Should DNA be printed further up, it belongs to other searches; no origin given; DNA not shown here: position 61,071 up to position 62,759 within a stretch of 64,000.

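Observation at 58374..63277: Corrinoid protein plus three tandem non-pyrrolysine MtmB-family methyltransferases: methyl-transfer system with unknown substrates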

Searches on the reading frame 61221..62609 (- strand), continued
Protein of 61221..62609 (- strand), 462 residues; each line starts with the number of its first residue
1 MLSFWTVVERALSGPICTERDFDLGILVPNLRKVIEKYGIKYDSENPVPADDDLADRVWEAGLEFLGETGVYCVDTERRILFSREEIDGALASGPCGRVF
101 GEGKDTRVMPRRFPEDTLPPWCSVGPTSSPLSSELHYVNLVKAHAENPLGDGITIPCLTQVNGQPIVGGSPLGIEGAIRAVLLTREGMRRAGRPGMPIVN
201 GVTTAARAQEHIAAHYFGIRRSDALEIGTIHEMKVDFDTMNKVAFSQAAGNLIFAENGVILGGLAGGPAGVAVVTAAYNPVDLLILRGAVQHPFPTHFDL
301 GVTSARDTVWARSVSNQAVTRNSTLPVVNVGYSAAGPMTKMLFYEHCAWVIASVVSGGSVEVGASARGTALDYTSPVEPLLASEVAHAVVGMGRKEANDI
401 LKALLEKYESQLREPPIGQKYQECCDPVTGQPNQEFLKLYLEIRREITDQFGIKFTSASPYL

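Call 90: search_protein_families(library=ncbifam, proteins=[L009:15835-16941:+], max_evalue=1e-10)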
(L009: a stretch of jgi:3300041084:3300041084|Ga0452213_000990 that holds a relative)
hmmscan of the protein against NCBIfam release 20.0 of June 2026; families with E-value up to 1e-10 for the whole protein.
L009:15835-16941:+ (368 aa): 2 families
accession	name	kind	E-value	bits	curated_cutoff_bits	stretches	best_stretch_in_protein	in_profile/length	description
NF037995.1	TRAP_S1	subfamily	1.4e-14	54.1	50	1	62-284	9-228/271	TRAP transporter substrate-binding protein DctP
TIGR00787.1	dctP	subfamily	4.7e-14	52.4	175.05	1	62-283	8-227/257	DctP family TRAP transporter solute-binding subunit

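Call 91: predict_structure(alignment_id=A4)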
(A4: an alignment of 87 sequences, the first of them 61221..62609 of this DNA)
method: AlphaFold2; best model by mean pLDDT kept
length: 462 residues; sequences in the alignment: 87
mean_pLDDT: 94.8   pTM: 0.93
mean pLDDT of the five models: 94.8, 94.4, 94.1, 94.0, 93.8
residues with pLDDT >= 90: 422; 70-90: 40; 50-70: 0; < 50: 0
segments of 3 or more residues with pLDDT < 50: none
pLDDT, mean of each block of 10 residues (from residue 1): 94 97 98 98 97 98 98 98 97 92 96 97 91 93 95 94 92 95 96 95 85 90 93 94 94 93 96 98 97 94 95 98 96 95 97 98 89 94 97 98 98 96 91 96 97 86 77
secondary structure, 60 per line:
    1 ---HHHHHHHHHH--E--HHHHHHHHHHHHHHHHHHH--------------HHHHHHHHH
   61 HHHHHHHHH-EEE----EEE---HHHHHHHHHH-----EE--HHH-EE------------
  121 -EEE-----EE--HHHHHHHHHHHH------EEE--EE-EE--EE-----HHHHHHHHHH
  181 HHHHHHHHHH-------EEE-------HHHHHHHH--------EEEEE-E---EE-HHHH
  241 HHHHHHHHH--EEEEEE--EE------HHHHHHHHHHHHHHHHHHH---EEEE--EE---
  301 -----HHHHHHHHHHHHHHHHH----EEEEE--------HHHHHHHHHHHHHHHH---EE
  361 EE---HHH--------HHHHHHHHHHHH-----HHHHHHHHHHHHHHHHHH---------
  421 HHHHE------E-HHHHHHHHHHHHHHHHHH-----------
elements in order: H4-13 H19-37 H52-69 E71-73 E78-80 H84-93 E122-124 H134-145 E152-154 H171-190 E198-200 H208-215 E224-228 H237-249 E252-257 H268-286 E290-293 H306-322 E327-331 H340-355 E359-362 H377-388 H394-411 H421-424 H434-451

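Call 95: fold_search(model_id=the predicted structure, library=pdb)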
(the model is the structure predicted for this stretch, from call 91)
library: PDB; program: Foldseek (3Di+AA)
matches with E <= 10: 748; with E <= 0.001: 17
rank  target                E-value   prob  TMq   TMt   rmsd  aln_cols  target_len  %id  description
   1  1nth                  1.6e-42  1.00  0.94  0.95   1.6       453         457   30  Crystal structure of the methanosarcina barkeri monomethylamine methyltransferase (MTMB) (released 2003-02-04)
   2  1l2q                  4.0e-42  1.00  0.94  0.95   1.6       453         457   30  Crystal Structure of the Methanosarcina barkeri Monomethylamine Methyltransferase (MtmB) (released 2002-06-05)
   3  1tv2                  9.8e-42  1.00  0.94  0.95   1.6       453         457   30  Crystal structure of the hydroxylamine MtmB complex (released 2004-10-19)
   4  7xcl_A                1.3e-08  1.00  0.54  0.51  15.5       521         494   12  Crystal structure of trimethylamine methyltransferase MttB from Methanosarcina barkeri at 2.5 A resolution (released 2023-01-18)
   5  7xcn_A                4.6e-08  1.00  0.52  0.50  15.4       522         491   13  Crystal structure of the MttB-MttC complex at 2.7 A resolution (released 2023-01-18)
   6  2qne_A                6.8e-08  1.00  0.52  0.51  11.6       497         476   12  Crystal structure of putative methyltransferase (ZP_00558420.1) from Desulfitobacterium hafniense Y51 at 2.30 A resolu (released 2007-08-14)
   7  9yce_B                1.3e-07  1.00  0.51  0.50  13.3       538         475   12  Active site of MtgB, a glycine betaine methyltransferase from the MttB superfamily (released 2026-03-11)
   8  7xcl_C                1.3e-07  1.00  0.51  0.48  16.4       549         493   11  Crystal structure of trimethylamine methyltransferase MttB from Methanosarcina barkeri at 2.5 A resolution (released 2023-01-18)
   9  7xcm_C                1.5e-07  1.00  0.57  0.54  13.0       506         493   12  Crystal structure of sulfite MttB structure at 3.2 A resolution (released 2023-01-18)
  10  7xcm_A                1.7e-07  1.00  0.53  0.50  14.3       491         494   14  Crystal structure of sulfite MttB structure at 3.2 A resolution (released 2023-01-18)
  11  2qne_B                4.9e-07  1.00  0.52  0.51  10.9       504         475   13  Crystal structure of putative methyltransferase (ZP_00558420.1) from Desulfitobacterium hafniense Y51 at 2.30 A resolu (released 2007-08-14)
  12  9yce_A                4.9e-07  1.00  0.51  0.50  15.8       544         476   11  Active site of MtgB, a glycine betaine methyltransferase from the MttB superfamily (released 2026-03-11)
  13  4yyc                  1.4e-05  1.00  0.48  0.47  15.1       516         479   12  Crystal structure of trimethylamine methyltransferase from Sinorhizobium meliloti in complex with unknown ligand (released 2015-04-08)
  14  2qez_F                2.0e-04  1.00  0.38  0.39  12.3       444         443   12  Crystal structure of ethanolamine ammonia-lyase heavy chain (YP_013784.1) from Listeria monocytogenes 4b F2365 at 2.15 (released 2007-07-10)
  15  3c52_A                2.1e-04  1.00  0.32  0.46  11.6       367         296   12  Class II fructose-1,6-bisphosphate aldolase from helicobacter pylori in complex with phosphoglycolohydroxamic acid, a  (released 2008-08-26)
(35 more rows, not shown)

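Call 98: find_homologous_proteins(query=P0374, max_evalue=1e-30)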
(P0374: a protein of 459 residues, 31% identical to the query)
Query P0374 (459 aa): 906 proteins with E <= 1e-30 among 8000 candidates; the best 120 are listed.
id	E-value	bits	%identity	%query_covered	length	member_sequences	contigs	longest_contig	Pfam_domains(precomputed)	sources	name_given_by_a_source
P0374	0.0e+0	1035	100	100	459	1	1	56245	PF05369.19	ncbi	-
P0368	5.2e-280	947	90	100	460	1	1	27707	PF05369.19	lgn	-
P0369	2.0e-278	941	89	100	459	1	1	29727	PF05369.19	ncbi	ncbi:MAG: monomethylamine:corrinoid methyltransferase [Candidatus Hodarchaeota archaeon]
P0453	3.6e-277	937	90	100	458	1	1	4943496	PF05369.19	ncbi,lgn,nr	ncbi:MAG: monomethylamine:corrinoid methyltransferase [Candidatus Heimdallarchaeota archaeon]|nr:MAG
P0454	4.8e-273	924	88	100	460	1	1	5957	PF05369.19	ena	-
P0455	5.5e-273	923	88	100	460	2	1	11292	PF05369.19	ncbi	ncbi:MAG: monomethylamine:corrinoid methyltransferase [Candidatus Hodarchaeota archaeon]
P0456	4.2e-272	920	86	100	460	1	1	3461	PF05369.19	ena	-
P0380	1.1e-270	916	87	98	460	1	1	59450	PF05369.19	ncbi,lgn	ncbi:MAG: monomethylamine:corrinoid methyltransferase [Candidatus Thorarchaeota archaeon]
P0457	1.9e-270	915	86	100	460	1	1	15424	PF05369.19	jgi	jgi:methylamine--corrinoid protein Co-methyltransferase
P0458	4.7e-270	914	86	100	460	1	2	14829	PF05369.19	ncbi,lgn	ncbi:MAG: monomethylamine:corrinoid methyltransferase [Promethearchaeota archaeon]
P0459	6.2e-270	913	86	100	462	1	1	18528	PF05369.19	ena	-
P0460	3.6e-269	911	87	100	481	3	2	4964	PF05369.19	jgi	jgi:methylamine--corrinoid protein Co-methyltransferase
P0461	6.1e-269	910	87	100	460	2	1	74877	PF05369.19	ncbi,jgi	ncbi:MAG: monomethylamine:corrinoid methyltransferase [Candidatus Hodarchaeales archaeon]|jgi:methyl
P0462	1.5e-268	909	86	100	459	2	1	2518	PF05369.19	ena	-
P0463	9.6e-268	906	85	100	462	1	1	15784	PF05369.19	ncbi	-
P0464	8.2e-266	900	85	100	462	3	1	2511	PF05369.19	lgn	-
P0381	1.9e-263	892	85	100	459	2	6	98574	PF05369.19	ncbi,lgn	ncbi:MAG: monomethylamine:corrinoid methyltransferase [Promethearchaeota archaeon]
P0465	1.6e-262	889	85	100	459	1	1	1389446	PF05369.19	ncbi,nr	ncbi:MAG: monomethylamine:corrinoid methyltransferase [Candidatus Heimdallarchaeota archaeon]|nr:MAG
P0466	1.6e-260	882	85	98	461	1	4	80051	PF05369.19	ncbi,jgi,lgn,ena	-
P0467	1.2e-259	879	83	100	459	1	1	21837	PF05369.19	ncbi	-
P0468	1.1e-257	873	84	100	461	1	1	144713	PF05369.19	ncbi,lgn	ncbi:MAG: monomethylamine:corrinoid methyltransferase [Promethearchaeota archaeon]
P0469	2.5e-257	872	83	100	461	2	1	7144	PF05369.19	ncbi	-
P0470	7.5e-256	867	83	100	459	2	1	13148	PF05369.19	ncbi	ncbi:MAG: monomethylamine:corrinoid methyltransferase [Candidatus Hodarchaeota archaeon]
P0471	2.2e-253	859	81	100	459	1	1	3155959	PF05369.19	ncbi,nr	ncbi:MAG: monomethylamine:corrinoid methyltransferase [Candidatus Heimdallarchaeota archaeon]|nr:MAG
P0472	4.9e-253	858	82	100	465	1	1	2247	PF05369.19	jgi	jgi:methylamine--corrinoid protein Co-methyltransferase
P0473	2.2e-250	849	81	100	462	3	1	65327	PF05369.19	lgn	-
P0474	5.3e-249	844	80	100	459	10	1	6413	PF05369.19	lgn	-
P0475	2.3e-248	842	91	88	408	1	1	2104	PF05369.19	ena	-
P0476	5.5e-248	841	78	100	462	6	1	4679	PF05369.19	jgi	jgi:methylamine--corrinoid protein Co-methyltransferase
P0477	1.3e-247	840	81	100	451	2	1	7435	PF05369.19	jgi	jgi:methylamine--corrinoid protein Co-methyltransferase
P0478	5.0e-247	838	80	98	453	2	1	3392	PF05369.19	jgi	jgi:methylamine--corrinoid protein Co-methyltransferase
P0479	2.7e-244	829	78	100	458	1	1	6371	PF05369.19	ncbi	ncbi:MAG: monomethylamine:corrinoid methyltransferase [Promethearchaeota archaeon]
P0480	4.8e-244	828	79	100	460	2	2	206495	PF05369.19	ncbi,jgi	ncbi:MAG: monomethylamine:corrinoid methyltransferase [Candidatus Hodarchaeales archaeon]|jgi:methyl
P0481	2.1e-241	819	77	100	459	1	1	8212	PF05369.19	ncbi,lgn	ncbi:MAG: monomethylamine:corrinoid methyltransferase [Candidatus Hodarchaeota archaeon]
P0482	3.1e-241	819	77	100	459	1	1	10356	PF05369.19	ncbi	ncbi:MAG: monomethylamine:corrinoid methyltransferase [Candidatus Hodarchaeota archaeon]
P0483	8.8e-240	814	77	99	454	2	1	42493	PF05369.19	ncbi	ncbi:MAG: monomethylamine:corrinoid methyltransferase [Candidatus Hodarchaeota archaeon]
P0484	1.4e-232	790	75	100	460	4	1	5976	PF05369.19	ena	-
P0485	1.0e-230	784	75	100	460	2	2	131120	PF05369.19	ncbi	ncbi:MAG: monomethylamine:corrinoid methyltransferase [Candidatus Hodarchaeales archaeon]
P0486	3.4e-227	772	74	100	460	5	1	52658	PF05369.19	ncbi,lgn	ncbi:MAG: monomethylamine:corrinoid methyltransferase [Candidatus Heimdallarchaeota archaeon]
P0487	2.2e-226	770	73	100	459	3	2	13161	PF05369.19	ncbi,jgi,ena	-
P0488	1.1e-225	768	73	100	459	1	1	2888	PF05369.19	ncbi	-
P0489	1.1e-225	767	73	98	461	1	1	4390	PF05369.19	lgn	-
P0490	4.2e-224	762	73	98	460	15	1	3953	PF05369.19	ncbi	-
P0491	2.7e-223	760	72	99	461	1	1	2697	PF05369.19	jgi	jgi:methylamine--corrinoid protein Co-methyltransferase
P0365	1.4e-222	757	74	98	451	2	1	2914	PF05369.19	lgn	-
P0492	8.6e-222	755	71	99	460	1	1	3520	PF05369.19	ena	-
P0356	1.4e-221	754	71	100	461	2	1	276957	PF05369.19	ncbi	ncbi:MAG: monomethylamine:corrinoid methyltransferase [Candidatus Thorarchaeota archaeon]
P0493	2.4e-221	753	72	99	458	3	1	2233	PF05369.19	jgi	jgi:methylamine--corrinoid protein Co-methyltransferase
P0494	2.5e-220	750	72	99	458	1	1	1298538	PF05369.19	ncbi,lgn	-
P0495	5.4e-220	749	72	99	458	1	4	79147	PF05369.19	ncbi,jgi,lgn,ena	-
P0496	3.2e-219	746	72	99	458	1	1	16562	PF05369.19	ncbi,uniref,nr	ncbi:monomethylamine:corrinoid methyltransferase [Candidatus Borrarchaeum sp.]|uniref:monomethylamin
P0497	9.6e-219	745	72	99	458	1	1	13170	PF05369.19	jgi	-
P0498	2.1e-215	734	73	96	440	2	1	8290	PF05369.19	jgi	jgi:methylamine--corrinoid protein Co-methyltransferase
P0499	1.6e-196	671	65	99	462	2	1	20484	PF05369.19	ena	-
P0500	5.8e-195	666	65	99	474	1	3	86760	PF05369.19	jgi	-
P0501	1.2e-191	655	64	99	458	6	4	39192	PF05369.19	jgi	-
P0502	1.6e-185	635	62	99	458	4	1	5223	PF05369.19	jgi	jgi:methylamine--corrinoid protein Co-methyltransferase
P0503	5.7e-184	630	61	99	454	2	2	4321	PF05369.19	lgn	-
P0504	1.6e-183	629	61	99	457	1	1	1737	PF05369.19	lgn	-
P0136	7.7e-183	626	62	99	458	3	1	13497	PF05369.19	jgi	-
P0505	2.3e-182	625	61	99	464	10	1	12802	PF05369.19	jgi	-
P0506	6.8e-182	623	60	99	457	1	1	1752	PF05369.19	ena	-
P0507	1.7e-181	622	61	98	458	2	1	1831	PF05369.19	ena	-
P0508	6.9e-161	554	80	66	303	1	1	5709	PF05369.19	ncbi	ncbi:MAG: monomethylamine:corrinoid methyltransferase, partial [Candidatus Hodarchaeota archaeon]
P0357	3.6e-148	512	52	99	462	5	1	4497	PF05369.19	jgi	-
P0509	1.4e-146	507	76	64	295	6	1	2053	PF05369.19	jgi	jgi:methylamine--corrinoid protein Co-methyltransferase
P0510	3.0e-144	499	77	61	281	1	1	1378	PF05369.19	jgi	jgi:methylamine--corrinoid protein Co-methyltransferase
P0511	1.8e-140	487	48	98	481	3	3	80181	PF05369.19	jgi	-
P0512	7.3e-140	485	49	98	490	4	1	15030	PF05369.19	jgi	-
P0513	1.2e-139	484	48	98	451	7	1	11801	PF05369.19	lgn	-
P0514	1.3e-139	484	47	98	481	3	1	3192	PF05369.19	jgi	-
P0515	3.3e-138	479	49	98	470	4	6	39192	PF05369.19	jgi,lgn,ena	-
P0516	5.3e-138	479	48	98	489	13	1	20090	PF05369.19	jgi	-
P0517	5.3e-137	475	48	98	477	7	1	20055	PF05369.19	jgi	-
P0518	1.6e-135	470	48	98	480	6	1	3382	PF05369.19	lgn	-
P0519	1.9e-135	470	47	98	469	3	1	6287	PF05369.19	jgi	-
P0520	3.0e-135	469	48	99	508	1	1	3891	PF05369.19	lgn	-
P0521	1.2e-133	464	49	98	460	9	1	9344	PF05369.19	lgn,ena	-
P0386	1.2e-132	461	48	98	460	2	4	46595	PF05369.19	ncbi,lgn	ncbi:MAG: monomethylamine:corrinoid methyltransferase [Candidatus Bathyarchaeia archaeon]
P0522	2.4e-132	460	49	98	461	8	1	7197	PF05369.19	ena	-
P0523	5.4e-131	455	48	98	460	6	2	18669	PF05369.19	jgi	-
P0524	5.5e-131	455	47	99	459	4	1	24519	PF05369.19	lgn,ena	-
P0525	9.2e-130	451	46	98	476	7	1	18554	PF05369.19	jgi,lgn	jgi:methylamine--corrinoid protein Co-methyltransferase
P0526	1.7e-129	450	47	99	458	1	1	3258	PF05369.19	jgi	jgi:methylamine--corrinoid protein Co-methyltransferase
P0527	2.2e-129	450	47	98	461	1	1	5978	PF05369.19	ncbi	-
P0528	2.6e-129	450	48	98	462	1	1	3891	PF05369.19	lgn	-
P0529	1.5e-128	447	47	100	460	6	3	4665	PF05369.19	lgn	-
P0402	1.6e-128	447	47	100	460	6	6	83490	PF05369.19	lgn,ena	-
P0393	1.8e-128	447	47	100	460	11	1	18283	PF05369.19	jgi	jgi:hypothetical protein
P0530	2.7e-128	447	46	100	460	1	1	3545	PF05369.19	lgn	-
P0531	4.4e-128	446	47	99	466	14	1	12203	PF05369.19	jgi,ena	-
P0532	9.9e-128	445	48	99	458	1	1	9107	PF05369.19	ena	-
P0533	1.7e-127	444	48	99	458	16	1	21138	PF05369.19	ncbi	-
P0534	7.6e-127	442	47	100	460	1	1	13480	PF05369.19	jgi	jgi:hypothetical protein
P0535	8.0e-127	442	46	100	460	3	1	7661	PF05369.19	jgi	jgi:methylamine--corrinoid protein Co-methyltransferase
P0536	8.5e-127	442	46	98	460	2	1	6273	PF05369.19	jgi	-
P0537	9.1e-127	442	46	99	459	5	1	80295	PF05369.19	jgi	-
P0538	9.5e-127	441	46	98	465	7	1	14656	PF05369.19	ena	-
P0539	1.1e-126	441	46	99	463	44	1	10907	PF05369.19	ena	-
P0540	1.7e-126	441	47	98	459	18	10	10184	PF05369.19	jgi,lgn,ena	jgi:methylamine--corrinoid protein Co-methyltransferase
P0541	1.8e-126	441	46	100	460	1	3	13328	PF05369.19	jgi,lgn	-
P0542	2.4e-126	440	46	100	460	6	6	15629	PF05369.19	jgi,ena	-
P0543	2.5e-126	440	46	100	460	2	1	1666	PF05369.19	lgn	-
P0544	2.9e-126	440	47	98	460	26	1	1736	PF05369.19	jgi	-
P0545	3.2e-126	440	46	98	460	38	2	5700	PF05369.19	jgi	-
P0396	3.2e-126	440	46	100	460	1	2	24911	PF05369.19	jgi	jgi:methylamine--corrinoid protein Co-methyltransferase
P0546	3.7e-126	440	46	98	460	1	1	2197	PF05369.19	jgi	-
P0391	5.7e-126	439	47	100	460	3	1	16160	PF05369.19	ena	-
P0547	6.2e-126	439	47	99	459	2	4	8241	PF05369.19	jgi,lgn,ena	-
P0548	6.4e-126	439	46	98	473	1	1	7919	PF05369.19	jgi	-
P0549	8.8e-126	438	47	100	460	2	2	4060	PF05369.19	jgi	jgi:hypothetical protein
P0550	1.1e-125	438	46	98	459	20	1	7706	PF05369.19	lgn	-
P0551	1.2e-125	438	46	100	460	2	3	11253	PF05369.19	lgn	-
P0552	1.2e-125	438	45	99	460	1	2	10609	PF05369.19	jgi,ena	-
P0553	1.5e-125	438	45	99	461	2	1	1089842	PF05369.19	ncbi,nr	ncbi:MAG: monomethylamine:corrinoid methyltransferase [Candidatus Bathyarchaeota archaeon]|nr:MAG: m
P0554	1.5e-125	437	46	98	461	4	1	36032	PF05369.19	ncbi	ncbi:MAG: monomethylamine:corrinoid methyltransferase [Promethearchaeota archaeon]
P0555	1.6e-125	437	46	100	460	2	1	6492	PF05369.19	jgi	jgi:methylamine--corrinoid protein Co-methyltransferase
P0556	2.0e-125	437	47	100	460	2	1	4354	PF05369.19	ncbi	-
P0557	2.3e-125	437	45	99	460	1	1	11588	PF05369.19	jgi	-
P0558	2.5e-125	437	47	99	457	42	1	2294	PF05369.19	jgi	-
